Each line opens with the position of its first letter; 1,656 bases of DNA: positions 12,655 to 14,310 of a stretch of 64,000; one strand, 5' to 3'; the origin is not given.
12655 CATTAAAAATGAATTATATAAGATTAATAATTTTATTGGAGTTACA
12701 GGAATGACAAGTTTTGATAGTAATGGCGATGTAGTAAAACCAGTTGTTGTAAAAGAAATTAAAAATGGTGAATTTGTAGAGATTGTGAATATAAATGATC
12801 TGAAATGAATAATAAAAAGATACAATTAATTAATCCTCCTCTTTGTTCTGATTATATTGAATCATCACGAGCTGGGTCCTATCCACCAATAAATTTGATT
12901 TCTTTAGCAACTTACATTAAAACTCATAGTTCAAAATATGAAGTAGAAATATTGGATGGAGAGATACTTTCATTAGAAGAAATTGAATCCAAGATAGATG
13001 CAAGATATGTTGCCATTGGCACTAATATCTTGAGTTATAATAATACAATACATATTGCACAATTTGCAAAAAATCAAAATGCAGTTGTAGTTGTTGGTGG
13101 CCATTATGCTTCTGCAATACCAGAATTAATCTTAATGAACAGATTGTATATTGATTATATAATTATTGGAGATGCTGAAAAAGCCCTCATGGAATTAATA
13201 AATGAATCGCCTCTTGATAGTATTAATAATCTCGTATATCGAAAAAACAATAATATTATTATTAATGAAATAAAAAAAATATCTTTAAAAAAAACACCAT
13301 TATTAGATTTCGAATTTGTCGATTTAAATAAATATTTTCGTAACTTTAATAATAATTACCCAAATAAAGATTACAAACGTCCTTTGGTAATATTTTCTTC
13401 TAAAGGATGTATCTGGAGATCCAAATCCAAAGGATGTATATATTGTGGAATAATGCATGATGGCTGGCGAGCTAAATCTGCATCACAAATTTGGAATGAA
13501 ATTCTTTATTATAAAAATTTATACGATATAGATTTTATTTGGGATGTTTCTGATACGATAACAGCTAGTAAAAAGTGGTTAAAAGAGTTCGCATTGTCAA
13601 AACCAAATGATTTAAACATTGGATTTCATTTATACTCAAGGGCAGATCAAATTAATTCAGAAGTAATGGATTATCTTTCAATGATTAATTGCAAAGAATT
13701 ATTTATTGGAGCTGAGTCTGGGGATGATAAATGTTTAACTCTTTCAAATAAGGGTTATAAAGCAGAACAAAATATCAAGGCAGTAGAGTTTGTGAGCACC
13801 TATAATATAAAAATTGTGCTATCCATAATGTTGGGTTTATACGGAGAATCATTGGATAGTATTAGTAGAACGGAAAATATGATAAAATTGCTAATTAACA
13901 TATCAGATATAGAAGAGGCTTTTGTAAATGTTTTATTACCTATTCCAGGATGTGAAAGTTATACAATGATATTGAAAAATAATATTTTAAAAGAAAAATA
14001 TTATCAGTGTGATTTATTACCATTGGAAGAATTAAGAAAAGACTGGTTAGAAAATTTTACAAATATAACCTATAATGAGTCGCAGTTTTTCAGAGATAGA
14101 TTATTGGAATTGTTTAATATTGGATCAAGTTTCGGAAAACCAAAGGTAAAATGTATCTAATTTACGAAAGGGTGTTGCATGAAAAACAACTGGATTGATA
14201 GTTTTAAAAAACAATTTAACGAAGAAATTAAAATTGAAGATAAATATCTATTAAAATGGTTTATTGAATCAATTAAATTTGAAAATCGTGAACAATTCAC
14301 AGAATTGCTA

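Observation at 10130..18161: Liv-type ABC importer operon carrying an embedded B12-radical SAM enzyme and a degenerate sigma54-type AAA+ protein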

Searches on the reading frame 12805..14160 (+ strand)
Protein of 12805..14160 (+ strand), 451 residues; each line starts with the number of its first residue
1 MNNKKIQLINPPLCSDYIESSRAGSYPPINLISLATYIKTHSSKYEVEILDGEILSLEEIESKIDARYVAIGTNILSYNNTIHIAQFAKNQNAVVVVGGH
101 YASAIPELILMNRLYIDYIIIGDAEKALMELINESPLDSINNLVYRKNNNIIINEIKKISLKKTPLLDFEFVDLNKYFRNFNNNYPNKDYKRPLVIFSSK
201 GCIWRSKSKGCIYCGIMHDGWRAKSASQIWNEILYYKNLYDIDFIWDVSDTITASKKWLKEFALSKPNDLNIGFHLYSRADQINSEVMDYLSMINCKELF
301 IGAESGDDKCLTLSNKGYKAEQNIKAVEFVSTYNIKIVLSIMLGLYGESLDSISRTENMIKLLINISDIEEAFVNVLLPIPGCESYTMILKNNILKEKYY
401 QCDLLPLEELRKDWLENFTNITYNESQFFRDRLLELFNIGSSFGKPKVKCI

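Call 3: search_protein_families(library=pfam, proteins=[window:12805-14160:+], max_evalue=0.01)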
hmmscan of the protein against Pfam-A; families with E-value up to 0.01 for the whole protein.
window:12805-14160:+ (451 aa): 2 families
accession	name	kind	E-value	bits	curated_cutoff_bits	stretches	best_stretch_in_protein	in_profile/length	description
PF04055.27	Radical_SAM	-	5.9e-12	46.5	29.5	1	209-357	9-163/166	Radical SAM superfamily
PF02310.24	B12-binding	-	6.7e-11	42.5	32.1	1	22-131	8-120/121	B12 binding domain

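Call 4: search_protein_families(library=ncbifam, proteins=[window:12805-14160:+], max_evalue=0.01)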
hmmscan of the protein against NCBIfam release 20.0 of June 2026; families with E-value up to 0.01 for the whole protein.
window:12805-14160:+ (451 aa): 21 families
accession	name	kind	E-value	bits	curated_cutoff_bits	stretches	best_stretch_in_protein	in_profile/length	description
TIGR03471.1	HpnJ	equivalog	2.5e-24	86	577.6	1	65-399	68-397/472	hopanoid biosynthesis associated radical SAM protein HpnJ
TIGR03975.1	rSAM_ocin_1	subfamily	4.5e-23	81.6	281.85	1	90-363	155-430/606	RiPP maturation radical SAM C-methyltransferase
TIGR04014.1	B12_SAM_MJ_0865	equivalog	2.7e-21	75.9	360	2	279-393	252-362/434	methyl-coenzyme M reductase glutamine C-methyltransferase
TIGR04479.1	bcpD_PhpK_rSAM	subfamily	4.9e-21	74.7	600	1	33-361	77-407/504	PhpK family radical SAM P-methyltransferase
TIGR04013.1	B12_SAM_MJ_1487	hypoth_equivalog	2.5e-20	72.7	251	2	279-384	248-352/382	TIGR04013 family B12-binding domain/radical SAM domain-containing protein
TIGR04190.1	B12_SAM_Ta0216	equivalog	2.6e-15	56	500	1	13-386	22-423/554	TIGR04190 family B12-binding domain/radical SAM domain protein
TIGR02026.1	BchE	equivalog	1e-14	54.3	481.35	1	6-356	2-358/497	magnesium-protoporphyrin IX monomethyl ester anaerobic oxidative cyclase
TIGR04385.1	B12_rSAM_cofa1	equivalog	3e-14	53.1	450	1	78-371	86-372/438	B12 lower ligand biosynthesis radical SAM protein BzaD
NF038361.1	rSAM_Sden_1168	equivalog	1e-12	47.4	575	1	82-392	158-476/560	Sden_1168 family B12-binding radical SAM P-methyltransferase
TIGR04072.2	rSAM_ladder_B12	equivalog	1.1e-12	47.3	360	1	83-362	88-349/443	lipid biosynthesis B12-binding/radical SAM protein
TIGR04295.1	B12_rSAM_oligo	hypoth_equivalog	7e-12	44.7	400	1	89-309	98-307/422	TIGR04295 family B12-binding domain-containing radical SAM protein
TIGR04367.1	HpnR_B12_rSAM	equivalog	3e-10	39.2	650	1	42-388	34-372/490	hopanoid C-3 methylase HpnR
NF050148.1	rSAM_ApyD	equivalog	1.2e-08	33.8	750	1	77-388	86-392/645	RiPP biosynthesis radical SAM protein ApyD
TIGR01210.1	TIGR01210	equivalog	1.2e-07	31.3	212.15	1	183-338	6-172/313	archaeosine biosynthesis radical SAM protein RaSEA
NF040542.1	rSAM_RCCLKC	equivalog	4e-06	26.2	450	1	23-217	8-199/423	arsinothricin biosynthesis radical SAM protein ArsL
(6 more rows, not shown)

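Call 11: search_protein_families(library=padloc, proteins=[window:12805-14160:+], max_evalue=0.01)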
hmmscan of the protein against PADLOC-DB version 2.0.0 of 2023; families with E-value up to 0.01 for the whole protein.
window:12805-14160:+ (451 aa): 1 family
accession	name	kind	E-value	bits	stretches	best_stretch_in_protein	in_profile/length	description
PDLC04689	PDC-M51A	-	0.00054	16.9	1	58-168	63-174/420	-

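Call 16: find_homologous_proteins(query=window:12805-14160:+)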
Query window:12805-14160:+ (451 aa): 61 proteins with E <= 0.001 among 7665 candidates.
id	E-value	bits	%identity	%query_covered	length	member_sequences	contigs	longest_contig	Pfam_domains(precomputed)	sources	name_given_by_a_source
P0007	0.0e+0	1008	100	100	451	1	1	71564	PF04055.28,PF02310.25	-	-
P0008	1.9e-230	783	76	99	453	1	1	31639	PF04055.28,PF02310.25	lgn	-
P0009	3.6e-174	598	59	98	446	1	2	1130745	PF04055.28,PF02310.25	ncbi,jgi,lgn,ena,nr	ncbi:MAG: B12-binding domain-containing radical SAM protein [Bacteroidetes bacterium]|nr:B12-binding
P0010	3.9e-156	538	53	98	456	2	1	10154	PF04055.28,PF02310.25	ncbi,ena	-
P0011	1.9e-154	533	53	99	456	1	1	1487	PF04055.28,PF02310.25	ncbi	-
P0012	7.3e-152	524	52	98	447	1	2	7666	PF04055.28,PF02310.25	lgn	-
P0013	2.8e-151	522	52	99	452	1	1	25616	PF04055.28,PF02310.25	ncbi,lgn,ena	-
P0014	8.9e-146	504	51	99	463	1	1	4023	PF04055.28,PF02310.25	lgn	-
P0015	6.2e-144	498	49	98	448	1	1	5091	PF04055.28,PF02310.25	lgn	-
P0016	4.1e-120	420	59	69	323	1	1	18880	PF04055.28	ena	-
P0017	2.2e-118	414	44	98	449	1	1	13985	PF04055.28,PF02310.25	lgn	-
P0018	6.0e-118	412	44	98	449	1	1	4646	PF04055.28,PF02310.25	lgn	-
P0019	6.7e-106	373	39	99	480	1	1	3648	PF04055.28,PF02310.25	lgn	-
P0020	4.5e-104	367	39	99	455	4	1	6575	PF04055.28,PF02310.25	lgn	-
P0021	3.5e-103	364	40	99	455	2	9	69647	PF04055.28,PF02310.25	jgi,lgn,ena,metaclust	metaclust:\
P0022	1.8e-100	355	41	98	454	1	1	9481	PF04055.28,PF02310.25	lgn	-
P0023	2.8e-100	354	39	98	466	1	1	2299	PF04055.28,PF02310.25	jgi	jgi:radical SAM superfamily enzyme YgiQ (UPF0313 family)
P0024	5.3e-100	353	38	98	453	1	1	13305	PF04055.28,PF02310.25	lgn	-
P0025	3.9e-99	350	40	98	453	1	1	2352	PF04055.28,PF02310.25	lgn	-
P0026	1.7e-98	348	39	97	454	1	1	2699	PF04055.28,PF02310.25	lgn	-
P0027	1.4e-97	345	38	98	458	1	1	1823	PF04055.28,PF02310.25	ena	-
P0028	2.4e-97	345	38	98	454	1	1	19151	PF04055.28,PF02310.25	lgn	-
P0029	1.0e-95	339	39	98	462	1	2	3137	PF04055.28,PF02310.25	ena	-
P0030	4.9e-95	337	39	100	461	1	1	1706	PF04055.28,PF02310.25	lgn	-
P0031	6.1e-94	333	36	98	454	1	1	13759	PF04055.28,PF02310.25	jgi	jgi:anaerobic magnesium-protoporphyrin IX monomethyl ester cyclase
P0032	2.2e-93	332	37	98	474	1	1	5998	PF04055.28,PF02310.25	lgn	-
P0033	4.5e-93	331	41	87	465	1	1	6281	PF04055.28,PF02310.25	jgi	jgi:radical SAM superfamily enzyme YgiQ (UPF0313 family)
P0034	2.1e-92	328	37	98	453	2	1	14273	PF04055.28,PF02310.25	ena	-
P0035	1.6e-88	316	36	99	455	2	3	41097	PF04055.28,PF02310.25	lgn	-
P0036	1.9e-88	315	36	98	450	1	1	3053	PF04055.28,PF02310.25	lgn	-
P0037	4.6e-85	304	35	97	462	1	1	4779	PF04055.28,PF02310.25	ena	-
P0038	8.8e-84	300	38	92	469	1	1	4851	PF04055.28,PF02310.25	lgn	-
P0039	7.3e-83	297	33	98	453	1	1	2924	PF04055.28,PF02310.25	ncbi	-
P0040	2.1e-79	285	36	94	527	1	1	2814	PF04055.28,PF02310.25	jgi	jgi:radical SAM superfamily enzyme YgiQ (UPF0313 family)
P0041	2.9e-77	278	36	85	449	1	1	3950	PF04055.28,PF02310.25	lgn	-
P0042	3.3e-73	265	33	96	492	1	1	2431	PF04055.28,PF02310.25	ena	-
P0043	6.3e-71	258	35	96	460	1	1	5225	PF04055.28,PF02310.25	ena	-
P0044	4.0e-62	229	34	96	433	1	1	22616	PF04055.28,PF02310.25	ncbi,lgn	-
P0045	6.9e-61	224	33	95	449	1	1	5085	PF04055.28,PF02310.25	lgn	-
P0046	6.0e-44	169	31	94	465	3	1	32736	PF04055.28,PF02310.25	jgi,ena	-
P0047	8.0e-41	158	40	48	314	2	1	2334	PF02310.25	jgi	-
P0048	3.9e-27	113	26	84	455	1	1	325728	PF04055.28,PF02310.25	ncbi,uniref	ncbi:B12-binding domain-containing radical SAM protein [Tenacibaculum xiamenense]|uniref:B12-binding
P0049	1.0e-25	109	29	82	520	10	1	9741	PF04055.28,PF02310.25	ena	-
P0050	2.9e-18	84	28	64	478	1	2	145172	PF04055.28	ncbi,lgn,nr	ncbi:MAG: radical SAM protein [Bacteroidetes bacterium]|nr:radical SAM protein [Bacteroidota bacteri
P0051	3.2e-18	84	27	75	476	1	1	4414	PF04055.28,PF02310.25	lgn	-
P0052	3.5e-18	84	27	80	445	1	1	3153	PF04055.28,PF02310.25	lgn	-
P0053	5.7e-13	67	27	80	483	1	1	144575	PF04055.28,PF02310.25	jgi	jgi:radical SAM superfamily enzyme YgiQ (UPF0313 family)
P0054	5.0e-11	60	30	53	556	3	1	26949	PF04055.28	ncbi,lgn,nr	ncbi:MAG: radical SAM protein [Candidatus Omnitrophica bacterium]|nr:radical SAM protein [Candidatus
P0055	7.2e-11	60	25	91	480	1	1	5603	PF04055.28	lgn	-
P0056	4.3e-10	57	26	73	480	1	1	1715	PF04055.28,PF02310.25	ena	-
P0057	7.2e-10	56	25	80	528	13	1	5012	PF04055.28,PF02310.25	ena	-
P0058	3.0e-9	54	27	85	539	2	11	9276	PF04055.28,PF02310.25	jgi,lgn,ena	-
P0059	4.0e-9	54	26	91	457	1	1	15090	PF04055.28,PF02310.25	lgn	-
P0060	4.8e-9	54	26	85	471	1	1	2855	PF04055.28,PF02310.25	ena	-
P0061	2.3e-7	48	29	85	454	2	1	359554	PF04055.28,PF02310.25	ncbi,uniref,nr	ncbi:B12-binding domain-containing radical SAM protein [Oxobacter pfennigii]|uniref:B12-binding doma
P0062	7.7e-7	46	23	63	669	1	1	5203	PF04055.28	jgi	jgi:radical SAM superfamily enzyme YgiQ (UPF0313 family)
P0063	1.9e-6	45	23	82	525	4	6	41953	PF04055.28,PF02310.25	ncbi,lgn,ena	-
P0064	9.9e-6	43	28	53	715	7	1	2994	PF04055.28,PF02310.25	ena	-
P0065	1.2e-5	42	24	75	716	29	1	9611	PF04055.28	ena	-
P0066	2.0e-5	42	23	82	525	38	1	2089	PF04055.28,PF02310.25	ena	-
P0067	3.6e-4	38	22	94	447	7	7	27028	PF04055.28,PF02310.25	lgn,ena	-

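Call 18: find_encoding_contigs(protein=P0009, flank=10000, max_places=2)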
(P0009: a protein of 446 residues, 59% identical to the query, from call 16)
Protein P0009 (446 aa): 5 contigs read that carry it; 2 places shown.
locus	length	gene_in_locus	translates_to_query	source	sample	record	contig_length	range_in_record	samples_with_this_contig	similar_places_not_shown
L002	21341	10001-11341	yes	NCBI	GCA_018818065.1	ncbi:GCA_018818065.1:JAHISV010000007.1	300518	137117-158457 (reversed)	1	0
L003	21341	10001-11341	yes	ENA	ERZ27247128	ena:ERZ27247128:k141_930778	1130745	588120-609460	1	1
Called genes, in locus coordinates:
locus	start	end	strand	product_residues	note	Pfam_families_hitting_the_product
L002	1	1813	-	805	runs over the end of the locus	PF12704:MacB_PCD, PF02687:FtsX, PF12704:MacB_PCD (weak), PF02687:FtsX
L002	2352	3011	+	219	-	PF00072:Response_reg, PF00196:GerE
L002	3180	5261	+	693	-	PF00930:DPPIV_N (faint), PF25174:Beta-prop_THOC3 (faint), PF26550:Tricorn_2nd, PF07676:PD40 (weak), PF26549:Tricorn_N, PF20434:BD-FAE, PF00326:Peptidase_S9, PF01738:DLH (weak)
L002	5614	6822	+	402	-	PF07690:MFS_1, PF11700:ATG22 (weak), PF07690:MFS_1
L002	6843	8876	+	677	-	PF00158:Sigma54_activat (weak), PF07728:AAA_5 (weak)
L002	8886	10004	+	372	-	PF00291:PALP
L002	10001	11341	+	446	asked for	PF02310:B12-binding, PF04055:Radical_SAM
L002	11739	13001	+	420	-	PF16872:putAbiC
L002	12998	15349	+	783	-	PF03235:GmrSD_N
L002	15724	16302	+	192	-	PF01553:Acyltransferase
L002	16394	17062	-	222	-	PF01346:FKBP_N, PF00254:FKBP_C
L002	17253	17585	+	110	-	PF07883:Cupin_2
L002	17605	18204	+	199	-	PF00857:Isochorismatase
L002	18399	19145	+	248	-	PF01643:Acyl-ACP_TE, PF20791:Acyl-ACP_TE_C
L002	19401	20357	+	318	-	PF04389:Peptidase_M28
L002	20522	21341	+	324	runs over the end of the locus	PF00248:Aldo_ket_red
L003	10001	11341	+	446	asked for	PF02310:B12-binding, PF04055:Radical_SAM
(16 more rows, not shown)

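Call 19: find_encoding_contigs(protein=P0013, flank=10000, max_places=2)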
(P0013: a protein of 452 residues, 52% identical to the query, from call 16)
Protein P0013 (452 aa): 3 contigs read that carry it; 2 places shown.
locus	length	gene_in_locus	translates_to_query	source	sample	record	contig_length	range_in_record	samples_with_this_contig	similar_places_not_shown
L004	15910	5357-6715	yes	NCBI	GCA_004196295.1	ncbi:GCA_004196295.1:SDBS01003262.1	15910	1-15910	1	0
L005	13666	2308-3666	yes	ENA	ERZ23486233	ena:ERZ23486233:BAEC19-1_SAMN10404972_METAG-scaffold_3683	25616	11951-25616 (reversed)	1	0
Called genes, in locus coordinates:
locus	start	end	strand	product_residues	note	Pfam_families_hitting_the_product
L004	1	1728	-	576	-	?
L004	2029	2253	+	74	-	PF01381:HTH_3 (weak)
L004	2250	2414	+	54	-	-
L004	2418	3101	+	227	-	PF13730:HTH_36, PF13545:HTH_Crp_2 (weak)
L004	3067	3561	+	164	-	-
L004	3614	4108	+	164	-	PF02075:RuvC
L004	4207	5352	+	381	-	PF13433:Peripla_BP_5, PF13458:Peripla_BP_6, PF01094:ANF_receptor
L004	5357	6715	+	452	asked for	PF02310:B12-binding, PF04055:Radical_SAM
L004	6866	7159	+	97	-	PF04055:Radical_SAM (weak)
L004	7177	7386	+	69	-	-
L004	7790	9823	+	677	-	PF00158:Sigma54_activat (faint), PF25601:AAA_lid_14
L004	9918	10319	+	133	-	-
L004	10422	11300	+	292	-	PF02653:BPD_transp_2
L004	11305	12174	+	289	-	PF02653:BPD_transp_2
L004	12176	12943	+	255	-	PF02463:SMC_N (weak), PF13175:AAA_15 (faint), PF00005:ABC_tran, PF13304:AAA_21 (faint), PF12399:BCA_ABC_TP_C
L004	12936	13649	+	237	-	PF00005:ABC_tran, PF13304:AAA_21 (weak)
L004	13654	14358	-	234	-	-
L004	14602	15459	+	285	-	-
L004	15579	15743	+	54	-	-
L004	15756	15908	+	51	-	?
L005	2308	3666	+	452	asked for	PF02310:B12-binding, PF04055:Radical_SAM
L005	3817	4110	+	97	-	PF04055:Radical_SAM (weak)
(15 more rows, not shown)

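Call 20: find_encoding_contigs(protein=P0021, flank=10000, max_places=2)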
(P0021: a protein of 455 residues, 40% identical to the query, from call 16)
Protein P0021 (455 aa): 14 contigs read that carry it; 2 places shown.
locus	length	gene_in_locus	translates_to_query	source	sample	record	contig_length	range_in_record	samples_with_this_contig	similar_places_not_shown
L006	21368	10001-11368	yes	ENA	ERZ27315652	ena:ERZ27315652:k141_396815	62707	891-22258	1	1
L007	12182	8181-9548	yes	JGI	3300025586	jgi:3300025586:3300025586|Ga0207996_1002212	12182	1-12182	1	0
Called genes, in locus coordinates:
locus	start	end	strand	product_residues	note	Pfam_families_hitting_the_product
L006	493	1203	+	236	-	PF22570:LiaF-TM, PF18917:LiaI-LiaF-like_TM1 (weak)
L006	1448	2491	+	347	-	PF06580:His_kinase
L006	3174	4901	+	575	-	PF04389:Peptidase_M28, PF18962:Por_Secre_tail (weak)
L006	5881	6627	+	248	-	PF02463:SMC_N (faint), PF00005:ABC_tran, PF13304:AAA_21 (faint)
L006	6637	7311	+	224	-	-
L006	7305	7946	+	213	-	PF02463:SMC_N (faint), PF00005:ABC_tran, PF13555:AAA_29 (weak), PF13304:AAA_21 (faint)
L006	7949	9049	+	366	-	PF13433:Peripla_BP_5, PF13458:Peripla_BP_6, PF01094:ANF_receptor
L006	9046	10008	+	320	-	-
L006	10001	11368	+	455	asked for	PF02310:B12-binding, PF04055:Radical_SAM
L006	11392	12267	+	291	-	PF02653:BPD_transp_2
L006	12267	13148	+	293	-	PF02653:BPD_transp_2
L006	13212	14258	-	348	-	PF01008:IF-2B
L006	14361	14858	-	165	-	-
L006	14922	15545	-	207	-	PF00302:CAT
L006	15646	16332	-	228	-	PF00702:Hydrolase, PF13419:HAD_2 (weak)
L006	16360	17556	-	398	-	PF01546:Peptidase_M20, PF07687:M20_dimer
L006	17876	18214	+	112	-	PF02033:RBFA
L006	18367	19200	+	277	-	PF13489:Methyltransf_23, PF05891:Methyltransf_PK (weak), PF02353:CMAS, PF05175:MTS (weak), PF13847:Methyltransf_31, PF08241:Methyltransf_11, PF08242:Methyltransf_12, PF13649:Methyltransf_25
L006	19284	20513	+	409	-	PF12704:MacB_PCD, PF02687:FtsX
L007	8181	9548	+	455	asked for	PF02310:B12-binding, PF04055:Radical_SAM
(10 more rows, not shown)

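Call 22: find_encoding_contigs(protein=P0035, flank=10000, max_places=2)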
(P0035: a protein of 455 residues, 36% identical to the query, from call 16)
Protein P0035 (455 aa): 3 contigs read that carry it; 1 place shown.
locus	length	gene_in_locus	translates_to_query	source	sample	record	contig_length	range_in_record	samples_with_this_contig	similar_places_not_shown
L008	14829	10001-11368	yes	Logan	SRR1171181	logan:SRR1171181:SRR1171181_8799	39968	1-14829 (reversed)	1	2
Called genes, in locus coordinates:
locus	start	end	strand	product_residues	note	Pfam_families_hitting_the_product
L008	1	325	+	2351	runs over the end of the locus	-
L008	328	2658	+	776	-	PF13245:AAA_19, PF13604:AAA_30 (weak), PF20720:nSTAND3 (weak), PF13086:AAA_11, PF13087:AAA_12, PF13638:PIN_4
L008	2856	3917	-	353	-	-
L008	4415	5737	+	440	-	PF02601:Exonuc_VII_L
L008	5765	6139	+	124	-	-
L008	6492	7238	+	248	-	PF00005:ABC_tran, PF13304:AAA_21 (faint)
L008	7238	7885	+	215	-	PF02463:SMC_N (faint), PF13476:AAA_23 (faint), PF00005:ABC_tran, PF13555:AAA_29 (weak), PF13304:AAA_21 (weak)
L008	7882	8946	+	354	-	PF13433:Peripla_BP_5, PF13458:Peripla_BP_6, PF01094:ANF_receptor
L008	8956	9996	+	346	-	-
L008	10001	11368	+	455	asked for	PF02310:B12-binding, PF04055:Radical_SAM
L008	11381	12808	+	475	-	-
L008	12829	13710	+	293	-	PF02653:BPD_transp_2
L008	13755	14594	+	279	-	PF02653:BPD_transp_2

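Call 23: find_encoding_contigs(protein=P0044, flank=10000, max_places=1)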
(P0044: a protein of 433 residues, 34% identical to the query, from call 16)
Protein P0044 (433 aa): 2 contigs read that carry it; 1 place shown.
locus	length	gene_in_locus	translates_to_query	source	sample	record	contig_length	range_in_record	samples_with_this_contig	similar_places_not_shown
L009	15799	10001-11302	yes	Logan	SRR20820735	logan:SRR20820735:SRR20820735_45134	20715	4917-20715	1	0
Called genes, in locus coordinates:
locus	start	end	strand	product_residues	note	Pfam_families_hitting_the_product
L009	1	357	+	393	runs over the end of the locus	PF00155:Aminotran_1_2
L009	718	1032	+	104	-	-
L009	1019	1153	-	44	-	-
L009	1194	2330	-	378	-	PF04909:Amidohydro_2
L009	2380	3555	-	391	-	-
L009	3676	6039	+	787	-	PF19269:Anticodon_2 (faint), PF03483:B3_4, PF01406:tRNA-synt_1e (faint), PF01921:tRNA-synt_1f, PF09334:tRNA-synt_1g (faint)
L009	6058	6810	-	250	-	-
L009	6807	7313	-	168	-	-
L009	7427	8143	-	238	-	PF01978:TrmB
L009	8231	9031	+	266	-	PF00685:Sulfotransfer_1 (weak), PF13469:Sulfotransfer_3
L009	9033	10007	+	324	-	PF00248:Aldo_ket_red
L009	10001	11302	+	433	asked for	PF02310:B12-binding, PF04055:Radical_SAM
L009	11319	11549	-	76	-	-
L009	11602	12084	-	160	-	-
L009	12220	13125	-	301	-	PF01073:3Beta_HSD, PF01370:Epimerase, PF02719:Polysacc_synt_2, PF04321:RmlD_sub_bind, PF05368:NmrA (weak), PF13460:NAD_binding_10, PF16363:GDP_Man_Dehyd, PF07993:NAD_binding_4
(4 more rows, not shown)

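Call 24: find_encoding_contigs(protein=P0017, flank=10000, max_places=1)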
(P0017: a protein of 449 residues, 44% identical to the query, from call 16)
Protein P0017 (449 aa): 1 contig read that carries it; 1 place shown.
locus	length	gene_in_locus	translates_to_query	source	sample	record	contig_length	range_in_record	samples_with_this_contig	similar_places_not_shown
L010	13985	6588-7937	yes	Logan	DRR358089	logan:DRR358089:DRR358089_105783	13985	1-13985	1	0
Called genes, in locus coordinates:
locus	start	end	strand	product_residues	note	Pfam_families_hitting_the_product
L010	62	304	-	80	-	-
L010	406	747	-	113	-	-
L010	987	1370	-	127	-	PF02579:Nitro_FeMo-Co (weak)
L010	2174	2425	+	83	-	-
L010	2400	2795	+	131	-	PF01850:PIN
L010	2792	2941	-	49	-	-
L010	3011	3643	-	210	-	PF06452:CBM9_1 (weak)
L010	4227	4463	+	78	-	-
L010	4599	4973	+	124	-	-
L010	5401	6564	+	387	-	PF13433:Peripla_BP_5, PF13458:Peripla_BP_6, PF01094:ANF_receptor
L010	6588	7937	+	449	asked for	PF02310:B12-binding, PF04055:Radical_SAM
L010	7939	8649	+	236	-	-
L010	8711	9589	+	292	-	PF02653:BPD_transp_2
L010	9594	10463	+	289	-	PF02653:BPD_transp_2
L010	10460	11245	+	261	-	PF13476:AAA_23 (weak), PF00005:ABC_tran, PF02463:SMC_N (weak), PF13175:AAA_15 (faint), PF13304:AAA_21 (faint), PF12399:BCA_ABC_TP_C (weak)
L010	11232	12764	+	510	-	-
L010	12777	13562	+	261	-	PF13555:AAA_29 (faint), PF00005:ABC_tran, PF13304:AAA_21 (weak)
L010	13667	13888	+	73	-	-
